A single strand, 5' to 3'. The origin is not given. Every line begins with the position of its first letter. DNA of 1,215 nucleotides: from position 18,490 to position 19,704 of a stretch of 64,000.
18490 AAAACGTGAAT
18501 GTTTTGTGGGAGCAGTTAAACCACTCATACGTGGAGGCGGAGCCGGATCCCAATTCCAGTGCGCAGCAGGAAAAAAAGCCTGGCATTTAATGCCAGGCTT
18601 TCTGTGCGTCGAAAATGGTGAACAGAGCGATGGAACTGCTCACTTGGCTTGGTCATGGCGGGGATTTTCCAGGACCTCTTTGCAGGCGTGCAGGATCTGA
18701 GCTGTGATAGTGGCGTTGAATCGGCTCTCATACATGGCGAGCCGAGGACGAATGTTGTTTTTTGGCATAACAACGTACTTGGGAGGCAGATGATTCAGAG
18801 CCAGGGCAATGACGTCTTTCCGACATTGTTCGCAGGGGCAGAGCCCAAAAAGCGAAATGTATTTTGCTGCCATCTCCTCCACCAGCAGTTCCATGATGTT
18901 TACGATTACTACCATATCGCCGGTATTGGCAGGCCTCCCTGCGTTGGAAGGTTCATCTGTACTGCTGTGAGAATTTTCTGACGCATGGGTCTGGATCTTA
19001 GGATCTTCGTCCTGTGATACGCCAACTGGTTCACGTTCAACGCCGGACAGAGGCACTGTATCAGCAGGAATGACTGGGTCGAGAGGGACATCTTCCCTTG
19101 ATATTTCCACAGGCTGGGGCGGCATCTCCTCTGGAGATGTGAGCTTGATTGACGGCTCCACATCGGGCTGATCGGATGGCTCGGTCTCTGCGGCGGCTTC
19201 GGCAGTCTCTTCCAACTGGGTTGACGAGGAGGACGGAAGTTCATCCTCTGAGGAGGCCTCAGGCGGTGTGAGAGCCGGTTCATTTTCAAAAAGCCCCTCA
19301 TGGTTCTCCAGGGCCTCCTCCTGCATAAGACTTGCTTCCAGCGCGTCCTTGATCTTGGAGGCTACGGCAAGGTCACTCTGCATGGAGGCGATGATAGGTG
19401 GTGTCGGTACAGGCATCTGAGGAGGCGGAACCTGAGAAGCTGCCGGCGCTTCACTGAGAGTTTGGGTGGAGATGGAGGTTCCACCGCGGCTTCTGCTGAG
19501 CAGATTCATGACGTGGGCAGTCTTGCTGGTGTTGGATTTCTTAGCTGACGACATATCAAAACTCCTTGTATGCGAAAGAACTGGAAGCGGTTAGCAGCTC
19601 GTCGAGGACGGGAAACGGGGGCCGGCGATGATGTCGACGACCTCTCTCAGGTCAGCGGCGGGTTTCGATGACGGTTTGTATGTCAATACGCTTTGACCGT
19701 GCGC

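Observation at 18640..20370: Antisense two-gene module inside the flagellar locus: ParA-like ATPase plus ComFB-domain protein with a long acidic disordered region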

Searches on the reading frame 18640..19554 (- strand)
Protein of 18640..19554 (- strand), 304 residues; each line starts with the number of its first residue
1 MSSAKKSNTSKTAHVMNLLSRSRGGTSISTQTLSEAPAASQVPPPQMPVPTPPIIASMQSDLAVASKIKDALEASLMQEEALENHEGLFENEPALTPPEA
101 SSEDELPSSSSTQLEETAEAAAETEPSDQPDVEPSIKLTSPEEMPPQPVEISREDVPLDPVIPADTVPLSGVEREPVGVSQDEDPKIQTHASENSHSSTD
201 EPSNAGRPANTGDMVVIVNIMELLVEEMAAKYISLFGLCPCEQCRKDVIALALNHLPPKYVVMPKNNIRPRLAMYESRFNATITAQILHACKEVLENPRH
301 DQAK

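Call 3: search_protein_families(library=pfam, proteins=[window:18640-19554:-], max_evalue=0.01)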
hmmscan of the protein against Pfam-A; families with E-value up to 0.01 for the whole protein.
window:18640-19554:- (304 aa): 1 family
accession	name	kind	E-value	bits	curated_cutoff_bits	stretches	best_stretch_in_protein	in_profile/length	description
PF10719.14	ComFB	-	3.5e-18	65.9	25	1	218-298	1-83/83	Late competence development protein ComFB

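Call 4: search_protein_families(library=ncbifam, proteins=[window:18640-19554:-], max_evalue=0.01)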
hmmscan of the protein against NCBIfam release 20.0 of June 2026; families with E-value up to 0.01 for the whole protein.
window:18640-19554:- (304 aa): 1 family
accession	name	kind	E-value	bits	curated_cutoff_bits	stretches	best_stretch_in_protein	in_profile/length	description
NF052654.1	CmpProtComFBBac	equivalog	1.2e-09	38.1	120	1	217-265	2-51/84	late competence protein ComFB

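Call 10: find_homologous_proteins(query=window:18640-19554:-, max_evalue=0.001)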
Query window:18640-19554:- (304 aa): 640 proteins with E <= 0.001 among 2819 candidates; the best 120 are listed.
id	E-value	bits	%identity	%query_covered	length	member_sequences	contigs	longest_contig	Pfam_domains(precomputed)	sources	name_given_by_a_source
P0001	1.1e-183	627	98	100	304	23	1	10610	PF10719.15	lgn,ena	-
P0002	8.2e-100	352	78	28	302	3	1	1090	PF10719.15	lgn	-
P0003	1.5e-99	351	64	99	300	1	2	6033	PF10719.15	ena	-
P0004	2.2e-92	328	62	99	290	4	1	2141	PF10719.15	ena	-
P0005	3.6e-92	327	71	46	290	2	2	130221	PF10719.15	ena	-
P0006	1.9e-84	302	58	99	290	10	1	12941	PF10719.15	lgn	-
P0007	3.2e-52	196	46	99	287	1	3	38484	PF10719.15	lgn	-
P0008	4.5e-49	186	40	100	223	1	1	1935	PF10719.15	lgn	-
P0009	1.8e-45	174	70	27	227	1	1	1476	PF10719.15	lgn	-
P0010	2.5e-45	174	70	27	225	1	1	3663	PF10719.15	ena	-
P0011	2.8e-45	173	70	27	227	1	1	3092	PF10719.15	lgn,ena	-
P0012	3.6e-45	173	70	27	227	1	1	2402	PF10719.15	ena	-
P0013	1.6e-44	171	67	27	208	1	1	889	PF10719.15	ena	-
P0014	2.0e-44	171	70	27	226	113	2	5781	PF10719.15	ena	-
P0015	2.5e-44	170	70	27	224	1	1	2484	PF10719.15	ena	-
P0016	1.3e-43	168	66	27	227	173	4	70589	PF10719.15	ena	-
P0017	3.6e-43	167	40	99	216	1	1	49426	PF10719.15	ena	-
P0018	3.9e-43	166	41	98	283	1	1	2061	PF10719.15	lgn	-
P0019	4.2e-43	166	40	99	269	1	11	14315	PF10719.15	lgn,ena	-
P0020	3.9e-42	163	59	32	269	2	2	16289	PF10719.15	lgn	-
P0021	1.8e-38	151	54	30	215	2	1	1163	PF10719.15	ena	-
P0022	2.4e-37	147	56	35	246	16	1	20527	PF10719.15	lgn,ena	-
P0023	2.4e-37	147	40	99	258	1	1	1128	PF10719.15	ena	-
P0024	3.3e-37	147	55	28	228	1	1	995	PF10719.15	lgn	-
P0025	3.8e-37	147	55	28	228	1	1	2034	PF10719.15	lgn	-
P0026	5.0e-37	146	60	28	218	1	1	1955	PF10719.15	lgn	-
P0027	5.5e-37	146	35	99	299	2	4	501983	PF10719.15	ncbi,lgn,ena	-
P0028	3.0e-36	144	46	38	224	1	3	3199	PF10719.15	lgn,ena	-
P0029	5.5e-36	143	58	28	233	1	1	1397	PF10719.15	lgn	-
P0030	5.9e-36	143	58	27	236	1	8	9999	PF10719.15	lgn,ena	-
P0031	6.7e-36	143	55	28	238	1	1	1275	PF10719.15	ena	-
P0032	1.2e-35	142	43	43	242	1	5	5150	PF10719.15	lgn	-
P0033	1.7e-35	141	33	97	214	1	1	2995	PF10719.15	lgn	-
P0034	1.9e-35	141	52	32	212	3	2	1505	PF10719.15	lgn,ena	-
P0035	2.2e-35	141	61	29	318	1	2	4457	PF10719.15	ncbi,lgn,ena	-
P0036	3.0e-35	141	51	31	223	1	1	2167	PF10719.15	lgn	-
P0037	3.3e-35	140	58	27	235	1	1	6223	PF10719.15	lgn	-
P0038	3.3e-35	140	53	34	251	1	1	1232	PF10719.15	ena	-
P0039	3.8e-35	140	56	28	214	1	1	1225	PF10719.15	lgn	-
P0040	5.7e-35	140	56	28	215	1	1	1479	PF10719.15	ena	-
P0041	5.8e-35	140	37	98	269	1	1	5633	PF10719.15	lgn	-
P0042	6.8e-35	139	55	28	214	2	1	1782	PF10719.15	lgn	-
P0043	8.1e-35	139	55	28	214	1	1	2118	PF10719.15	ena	-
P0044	8.2e-35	139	53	29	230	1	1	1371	PF10719.15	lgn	-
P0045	9.3e-35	139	55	28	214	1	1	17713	PF10719.15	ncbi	-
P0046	9.9e-35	139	55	28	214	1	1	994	PF10719.15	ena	-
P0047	1.0e-34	139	55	28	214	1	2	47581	PF10719.15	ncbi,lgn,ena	-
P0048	1.0e-34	139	55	28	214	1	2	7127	PF10719.15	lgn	-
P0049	1.1e-34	139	55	28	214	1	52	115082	PF10719.15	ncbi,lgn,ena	-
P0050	1.1e-34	139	37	99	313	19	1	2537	PF10719.15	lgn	-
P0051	1.2e-34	139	54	28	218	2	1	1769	PF10719.15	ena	-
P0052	1.2e-34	139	55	28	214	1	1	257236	PF10719.15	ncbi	-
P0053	1.2e-34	139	33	97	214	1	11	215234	PF10719.15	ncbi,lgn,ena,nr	ncbi:MAG: hypothetical protein HFF83_09805 [Oscillibacter sp.]|nr:hypothetical protein [Oscillibacte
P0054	1.3e-34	138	55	28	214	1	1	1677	PF10719.15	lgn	-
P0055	1.3e-34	138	55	28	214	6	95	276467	PF10719.15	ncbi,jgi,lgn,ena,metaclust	metaclust:\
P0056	1.4e-34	138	42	26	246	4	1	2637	PF10719.15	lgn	-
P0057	1.4e-34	138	55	28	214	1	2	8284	PF10719.15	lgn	-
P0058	1.5e-34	138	55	28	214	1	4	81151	PF10719.15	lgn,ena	-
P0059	1.6e-34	138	55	28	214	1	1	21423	PF10719.15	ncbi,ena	-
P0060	1.6e-34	138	55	28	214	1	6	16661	PF10719.15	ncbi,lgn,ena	-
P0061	1.7e-34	138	56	31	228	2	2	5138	PF10719.15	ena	-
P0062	1.9e-34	138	55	28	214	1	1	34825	PF10719.15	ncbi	-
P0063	1.9e-34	138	55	28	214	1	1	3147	PF10719.15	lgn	-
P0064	2.0e-34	138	55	28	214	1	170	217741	PF10719.15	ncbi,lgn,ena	-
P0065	2.0e-34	138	53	28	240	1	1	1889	PF10719.15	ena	-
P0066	2.1e-34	138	55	28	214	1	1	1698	PF10719.15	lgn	-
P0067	2.3e-34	138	37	99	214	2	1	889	PF10719.15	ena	-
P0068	2.5e-34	138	56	28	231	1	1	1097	PF10719.15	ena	-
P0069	2.7e-34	137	55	28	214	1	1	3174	PF10719.15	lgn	-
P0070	3.8e-34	137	58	27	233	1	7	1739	PF10719.15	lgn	-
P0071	4.5e-34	137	52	28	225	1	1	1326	PF10719.15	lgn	-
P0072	4.6e-34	137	54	28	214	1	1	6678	PF10719.15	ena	-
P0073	5.3e-34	136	52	30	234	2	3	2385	PF10719.15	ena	-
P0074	6.0e-34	136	57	30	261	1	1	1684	PF10719.15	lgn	-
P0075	6.0e-34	136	55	28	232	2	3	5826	PF10719.15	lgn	-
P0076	6.9e-34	136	56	28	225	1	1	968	PF10719.15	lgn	-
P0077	9.1e-34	136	56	28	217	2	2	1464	PF10719.15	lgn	-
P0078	9.3e-34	136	55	28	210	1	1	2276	PF10719.15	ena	-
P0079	9.8e-34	136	54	28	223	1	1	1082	PF10719.15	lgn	-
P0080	9.9e-34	136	54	28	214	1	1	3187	PF10719.15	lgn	-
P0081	1.0e-33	136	53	28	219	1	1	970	PF10719.15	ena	-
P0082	1.1e-33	135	55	28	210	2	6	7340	PF10719.15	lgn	-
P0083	1.1e-33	135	55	28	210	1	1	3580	PF10719.15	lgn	-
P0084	1.1e-33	135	55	28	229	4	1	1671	PF10719.15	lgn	-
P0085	1.1e-33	135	55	28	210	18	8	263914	PF10719.15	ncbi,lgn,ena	-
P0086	1.3e-33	135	54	28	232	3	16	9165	PF10719.15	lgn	-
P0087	1.3e-33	135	37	98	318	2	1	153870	PF10719.15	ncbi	-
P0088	1.3e-33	135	58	27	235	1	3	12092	PF10719.15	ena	-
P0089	1.4e-33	135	55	28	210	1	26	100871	PF10719.15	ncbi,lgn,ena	-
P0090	1.4e-33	135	55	28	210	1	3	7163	PF10719.15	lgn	-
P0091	1.4e-33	135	55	28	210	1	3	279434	PF10719.15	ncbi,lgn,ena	-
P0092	1.5e-33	135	55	28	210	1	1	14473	PF10719.15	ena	-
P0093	1.5e-33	135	55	28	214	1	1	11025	PF10719.15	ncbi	-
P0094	1.8e-33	135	60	28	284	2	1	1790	PF10719.15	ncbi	-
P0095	2.0e-33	135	53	29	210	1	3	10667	PF10719.15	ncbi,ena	-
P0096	2.2e-33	134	58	28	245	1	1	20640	PF10719.15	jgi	-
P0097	2.3e-33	134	54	28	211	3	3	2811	PF10719.15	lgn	-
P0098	2.3e-33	134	55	28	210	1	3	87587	PF10719.15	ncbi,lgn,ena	-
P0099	2.5e-33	134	56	31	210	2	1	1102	PF10719.15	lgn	-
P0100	2.5e-33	134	58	28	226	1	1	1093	PF10719.15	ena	-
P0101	3.4e-33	134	51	35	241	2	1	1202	PF10719.15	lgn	-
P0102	3.5e-33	134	49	33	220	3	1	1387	PF10719.15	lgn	-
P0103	4.4e-33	133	53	28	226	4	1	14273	PF10719.15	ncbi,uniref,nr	ncbi:late competence development ComFB family protein [Oscillibacter sp.]|uniref:late competence dev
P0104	5.2e-33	133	35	99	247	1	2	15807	PF10719.15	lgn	-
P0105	5.3e-33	133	56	28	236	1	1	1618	PF10719.15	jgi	-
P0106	6.1e-33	133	56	28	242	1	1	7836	PF10719.15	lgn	-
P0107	7.4e-33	133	52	33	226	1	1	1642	PF10719.15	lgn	-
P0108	7.9e-33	133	59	28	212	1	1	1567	PF10719.15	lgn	-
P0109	1.0e-32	132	50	34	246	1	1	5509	PF10719.15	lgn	-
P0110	1.0e-32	132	52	34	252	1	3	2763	PF10719.15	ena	-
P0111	1.1e-32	132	59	27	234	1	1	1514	PF10719.15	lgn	-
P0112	1.1e-32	132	50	35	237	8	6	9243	PF10719.15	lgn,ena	-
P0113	1.3e-32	132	52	27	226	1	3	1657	PF10719.15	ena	-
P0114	1.5e-32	132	54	28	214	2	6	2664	PF10719.15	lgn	-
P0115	1.7e-32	132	54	28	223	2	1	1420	PF10719.15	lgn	-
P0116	1.8e-32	131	48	35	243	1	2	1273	PF10719.15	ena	-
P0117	1.8e-32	131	54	28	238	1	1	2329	PF10719.15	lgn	-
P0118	1.9e-32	131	55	28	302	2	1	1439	PF10719.15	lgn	-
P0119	2.1e-32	131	56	28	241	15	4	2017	PF10719.15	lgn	-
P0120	2.5e-32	131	55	28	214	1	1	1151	PF10719.15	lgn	-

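Call 16: find_related_loci(query=A1, collection=genome_contigs, flank=10000)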
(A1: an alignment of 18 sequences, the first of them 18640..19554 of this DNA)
Query A1 (304 aa) in genome_contigs; peptide patterns used: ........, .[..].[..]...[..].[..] (x = any residue, [..] = any of these).
271 stretches matched a pattern; 246 encode a relative of the query (tblastn E <= 1e-3); the best 80 are kept; 80 distinct loci.
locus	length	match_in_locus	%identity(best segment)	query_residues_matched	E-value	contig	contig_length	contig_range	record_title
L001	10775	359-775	71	161-301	9e-59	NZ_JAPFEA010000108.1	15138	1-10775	MAG: Intestinimonas sp. isolate bin_14_LilbubCat k141_127872, whole genome shotgun sequence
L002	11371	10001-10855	38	1-301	2e-45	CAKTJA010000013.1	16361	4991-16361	MAG: uncultured Oscillospiraceae bacterium isolate REFINED_METABAT215_TOP10_CONTIGS_1500_ASSEMBLY_K77_MERGED__Hadza_PheC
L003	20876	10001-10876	40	1-300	4e-43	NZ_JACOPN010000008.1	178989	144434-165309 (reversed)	Flintibacter faecis strain BX5 BX5_ctg008, whole genome shotgun sequence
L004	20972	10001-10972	37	2-301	2e-41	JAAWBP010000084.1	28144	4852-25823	MAG: Oscillospiraceae bacterium isolate ABMPRH_77_0 k141_884703, whole genome shotgun sequence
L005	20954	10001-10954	37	2-301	1e-40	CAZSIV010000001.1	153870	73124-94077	MAG TPA_asm: uncultured Oscillospiraceae bacterium isolate SRP287540_co1_231 genome assembly, contig: NODE_32_length_153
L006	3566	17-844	33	1-300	3e-40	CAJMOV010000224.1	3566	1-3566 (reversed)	TPA_asm: uncultured bacterium isolate ERR1430549-bin.27 genome assembly, contig: NODE_23615_length_3566_cov_4.998861, wh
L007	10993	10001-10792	35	1-300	5e-38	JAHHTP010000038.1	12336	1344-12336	MAG: Oscillospiraceae bacterium isolate MAG085 MAG085_39, whole genome shotgun sequence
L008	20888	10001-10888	35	2-303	6e-36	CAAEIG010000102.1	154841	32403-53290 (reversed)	MAG TPA_asm: Clostridia bacterium, isolate HGM12914, WGS project CAAEIG010000000 data, contig: ERS473283_28_k99_28001, w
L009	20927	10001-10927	36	1-302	8e-36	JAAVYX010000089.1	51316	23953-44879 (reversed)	MAG: Clostridiales bacterium isolate ABMPRH_142_0 k141_579547, whole genome shotgun sequence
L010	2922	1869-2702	36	2-302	1e-35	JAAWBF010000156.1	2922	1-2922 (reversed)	MAG: Oscillospiraceae bacterium isolate ABMPRH_148_1 k141_1294742, whole genome shotgun sequence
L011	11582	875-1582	38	6-300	6e-35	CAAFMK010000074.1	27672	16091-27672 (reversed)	MAG TPA_asm: uncultured Oscillospiraceae bacterium, isolate HGM13109, WGS project CAAFMK010000000 data, contig: SRS15968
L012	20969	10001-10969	36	5-300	4e-35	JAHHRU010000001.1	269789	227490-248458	MAG: Allofournierella sp. isolate MAG038 MAG038_1, whole genome shotgun sequence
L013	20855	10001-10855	35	1-300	2e-34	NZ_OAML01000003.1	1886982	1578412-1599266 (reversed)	Pygmaiobacter massiliensis strain Marseille-P3336, whole genome shotgun sequence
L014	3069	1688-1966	58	209-301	2e-34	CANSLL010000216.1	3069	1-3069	MAG TPA_asm: uncultured Clostridia bacterium isolate SRR13921777_bin.10_metawrap_v1.3_MAG genome assembly, contig: NODE.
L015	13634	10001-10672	33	7-303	6e-34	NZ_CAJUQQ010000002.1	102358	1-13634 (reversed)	MAG: uncultured Oscillibacter sp. isolate MGBC163329, whole genome shotgun sequence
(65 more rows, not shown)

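Call 18: search_solved_structures(query=window:18640-19554:-, max_evalue=10, show_alignments=4)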
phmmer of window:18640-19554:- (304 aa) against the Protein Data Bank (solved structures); distinct sequences matched with E-value up to 10: 6.
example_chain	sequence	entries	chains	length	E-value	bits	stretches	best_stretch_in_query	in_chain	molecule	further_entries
4wai_A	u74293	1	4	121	1.4e-06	31.7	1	213-298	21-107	ComF operon protein 2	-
6xai_A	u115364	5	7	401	0.37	13.9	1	142-218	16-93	NzeB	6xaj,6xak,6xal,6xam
6vxv_A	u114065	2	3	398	0.37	13.9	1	142-218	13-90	cytochrome P450 NasF5053 | cytochrome P450-F5053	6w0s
6vzb_A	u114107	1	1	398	0.38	13.8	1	142-218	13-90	cytochrome P450 NasF5053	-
8ho1_A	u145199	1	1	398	0.51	13.4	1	142-218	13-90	Cytochrome P450-F5053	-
6mnu_A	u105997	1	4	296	0.87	12.7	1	36-95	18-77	UTP--glucose-1-phosphate uridylyltransferase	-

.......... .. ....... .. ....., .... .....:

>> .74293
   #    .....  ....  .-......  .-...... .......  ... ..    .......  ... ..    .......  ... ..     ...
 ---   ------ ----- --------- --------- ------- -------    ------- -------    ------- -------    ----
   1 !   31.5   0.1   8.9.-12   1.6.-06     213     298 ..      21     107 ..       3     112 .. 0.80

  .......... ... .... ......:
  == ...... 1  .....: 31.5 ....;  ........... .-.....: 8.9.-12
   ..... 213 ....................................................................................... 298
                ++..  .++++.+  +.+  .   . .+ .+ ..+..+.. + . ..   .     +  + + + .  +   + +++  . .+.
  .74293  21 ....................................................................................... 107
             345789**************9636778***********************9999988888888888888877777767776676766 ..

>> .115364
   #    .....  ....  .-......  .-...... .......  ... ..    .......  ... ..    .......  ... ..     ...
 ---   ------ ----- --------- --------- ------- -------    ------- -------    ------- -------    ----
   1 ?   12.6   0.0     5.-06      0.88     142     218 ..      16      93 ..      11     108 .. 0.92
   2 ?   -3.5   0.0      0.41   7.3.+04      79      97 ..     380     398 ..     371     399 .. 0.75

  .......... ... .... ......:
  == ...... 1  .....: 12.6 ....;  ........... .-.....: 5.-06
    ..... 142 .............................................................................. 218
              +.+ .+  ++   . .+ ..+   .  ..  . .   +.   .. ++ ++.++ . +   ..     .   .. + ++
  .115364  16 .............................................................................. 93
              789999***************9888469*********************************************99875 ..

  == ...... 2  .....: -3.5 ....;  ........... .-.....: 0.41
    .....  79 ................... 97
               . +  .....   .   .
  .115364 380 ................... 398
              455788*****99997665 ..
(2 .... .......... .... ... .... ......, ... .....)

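Call 35: predict_structure(alignment_id=A1)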
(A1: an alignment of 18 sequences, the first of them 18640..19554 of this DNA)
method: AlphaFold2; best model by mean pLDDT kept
length: 304 residues; sequences in the alignment: 18
mean_pLDDT: 62.5   pTM: 0.34
mean pLDDT of the five models: 62.5, 60.8, 60.6, 57.5, 55.6
residues with pLDDT >= 90: 48; 70-90: 65; 50-70: 56; < 50: 135
segments of 3 or more residues with pLDDT < 50: 1-3, 25-42, 45-47, 88-96, 98-124, 126-144, 149-159, 162-166, 168-182, 189-210
pLDDT, mean of each block of 10 residues (from residue 1): 53 73 50 41 53 62 84 80 55 46 42 45 45 42 47 46 49 45 50 41 42 70 92 91 92 86 81 87 94 89 66
secondary structure, 60 per line:
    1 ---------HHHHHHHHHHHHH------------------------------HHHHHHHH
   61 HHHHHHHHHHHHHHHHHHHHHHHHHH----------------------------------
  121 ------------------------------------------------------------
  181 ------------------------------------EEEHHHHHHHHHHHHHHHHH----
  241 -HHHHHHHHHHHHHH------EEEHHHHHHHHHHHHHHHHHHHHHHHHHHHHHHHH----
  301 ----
elements in order: H10-22 H53-86 E217-219 H220-236 H242-255 E262-264 H265-296

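Call 37: fold_search(model_id=the predicted structure, library=pdb)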
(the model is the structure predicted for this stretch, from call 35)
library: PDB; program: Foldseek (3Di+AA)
matches with E <= 10: 64; with E <= 0.001: 3
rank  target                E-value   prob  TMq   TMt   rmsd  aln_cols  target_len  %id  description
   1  4wai_D                2.1e-04  1.00  0.24  0.72   3.0        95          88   23  Structural characterization of the late competence protein ComFB from Bacillus subtilis. (released 2014-12-10)
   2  4wai_B                6.7e-04  1.00  0.25  0.76   3.1        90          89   26  Structural characterization of the late competence protein ComFB from Bacillus subtilis. (released 2014-12-10)
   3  4wai_A                8.7e-04  1.00  0.24  0.70   2.9        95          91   25  Structural characterization of the late competence protein ComFB from Bacillus subtilis. (released 2014-12-10)
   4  8hja_B                5.9e-03  1.00  0.24  0.55   4.4        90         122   19  The crystal structure of syn_CdgR-(c-di-GMP) from Synechocystis sp. PCC 6803 (released 2023-03-29)
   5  8hja_A                1.1e-02  1.00  0.24  0.45   4.4        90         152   20  The crystal structure of syn_CdgR-(c-di-GMP) from Synechocystis sp. PCC 6803 (released 2023-03-29)
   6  6kjg_C                1.3e+00  0.08  0.11  0.09   8.8        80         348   14  Crystal structure of PsoF (released 2019-09-18)
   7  4c6g_C                1.5e+00  0.10  0.11  0.06  12.8        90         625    8  Structural Investigations into the Stereochemistry and Activity of a Phenylalanine-2,3-Aminomutase from Taxus chinensi (released 2014-05-07)
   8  4v2r_A                1.8e+00  0.08  0.11  0.06  13.3        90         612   11  Ironing out their differences: Dissecting the structural determinants of a phenylalanine aminomutase and ammonia lyase (released 2014-12-10)
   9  4v2q_B                1.8e+00  0.08  0.11  0.06  13.4       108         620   12  Ironing out their differences: Dissecting the structural determinants of a phenylalanine aminomutase and ammonia lyase (released 2014-12-10)
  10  6kjg_B                1.8e+00  0.07  0.11  0.10   8.7        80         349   12  Crystal structure of PsoF (released 2019-09-18)
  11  4c5u_D                2.1e+00  0.08  0.11  0.06  12.9        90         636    8  Structural Investigations into the Stereochemistry and Activity of a Phenylalanine-2,3-Aminomutase from Taxus chinensi (released 2014-05-07)
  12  4baa_A                2.1e+00  0.08  0.11  0.06  13.4        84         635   10  Redesign of a Phenylalanine Aminomutase into a beta-Phenylalanine Ammonia Lyase (released 2013-01-16)
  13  6kjg_A                2.1e+00  0.07  0.11  0.10   8.6        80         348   12  Crystal structure of PsoF (released 2019-09-18)
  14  4bab_D                2.2e+00  0.07  0.11  0.06  13.6        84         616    7  Redesign of a Phenylalanine Aminomutase into a beta-Phenylalanine Ammonia Lyase (released 2013-01-16)
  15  4v2q_A                2.8e+00  0.06  0.11  0.06  13.3        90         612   11  Ironing out their differences: Dissecting the structural determinants of a phenylalanine aminomutase and ammonia lyase (released 2014-12-10)
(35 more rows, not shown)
